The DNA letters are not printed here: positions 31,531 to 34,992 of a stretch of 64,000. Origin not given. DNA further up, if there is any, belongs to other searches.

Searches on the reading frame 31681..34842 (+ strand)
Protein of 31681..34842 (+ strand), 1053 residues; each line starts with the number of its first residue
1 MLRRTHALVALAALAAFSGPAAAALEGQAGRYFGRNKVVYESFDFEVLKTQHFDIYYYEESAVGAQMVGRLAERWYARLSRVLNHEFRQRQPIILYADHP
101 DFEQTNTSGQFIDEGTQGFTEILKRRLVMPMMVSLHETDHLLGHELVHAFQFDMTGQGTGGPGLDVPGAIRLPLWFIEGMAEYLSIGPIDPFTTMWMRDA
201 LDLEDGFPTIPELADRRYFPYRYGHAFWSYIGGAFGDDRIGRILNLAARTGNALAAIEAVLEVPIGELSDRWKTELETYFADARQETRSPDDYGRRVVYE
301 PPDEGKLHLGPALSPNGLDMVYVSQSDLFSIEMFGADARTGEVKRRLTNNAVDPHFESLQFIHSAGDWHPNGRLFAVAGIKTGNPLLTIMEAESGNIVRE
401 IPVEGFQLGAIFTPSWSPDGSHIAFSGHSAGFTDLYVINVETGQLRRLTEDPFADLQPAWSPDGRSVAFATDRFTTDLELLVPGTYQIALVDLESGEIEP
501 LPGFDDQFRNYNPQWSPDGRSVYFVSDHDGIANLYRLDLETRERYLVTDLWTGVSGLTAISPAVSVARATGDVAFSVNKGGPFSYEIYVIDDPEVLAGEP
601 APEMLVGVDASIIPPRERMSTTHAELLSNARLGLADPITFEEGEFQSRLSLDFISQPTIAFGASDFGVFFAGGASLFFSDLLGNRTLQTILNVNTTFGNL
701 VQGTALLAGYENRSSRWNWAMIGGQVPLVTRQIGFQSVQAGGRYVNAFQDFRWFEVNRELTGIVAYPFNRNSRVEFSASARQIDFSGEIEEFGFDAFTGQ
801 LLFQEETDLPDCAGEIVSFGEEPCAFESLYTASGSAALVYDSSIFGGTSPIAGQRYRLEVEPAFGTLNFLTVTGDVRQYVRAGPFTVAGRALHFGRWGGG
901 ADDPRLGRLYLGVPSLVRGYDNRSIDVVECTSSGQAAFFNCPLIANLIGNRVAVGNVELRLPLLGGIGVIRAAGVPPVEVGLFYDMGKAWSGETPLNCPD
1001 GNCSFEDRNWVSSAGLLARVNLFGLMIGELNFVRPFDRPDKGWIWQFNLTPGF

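Call 59: search_protein_families(library=pfam, proteins=[window:31681-34842:+], max_evalue=0.00001)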
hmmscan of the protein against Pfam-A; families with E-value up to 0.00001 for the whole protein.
window:31681-34842:+ (1053 aa): 2 families
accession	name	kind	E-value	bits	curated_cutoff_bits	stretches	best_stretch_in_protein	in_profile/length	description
PF07676.18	PD40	-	4.4e-21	74.7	20.9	0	508-535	9-37/38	WD40-like Beta Propeller Repeat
PF00930.27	DPPIV_N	-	1.2e-08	34.6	22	0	409-452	43-82/354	Dipeptidyl peptidase IV (DPP IV) N-terminal region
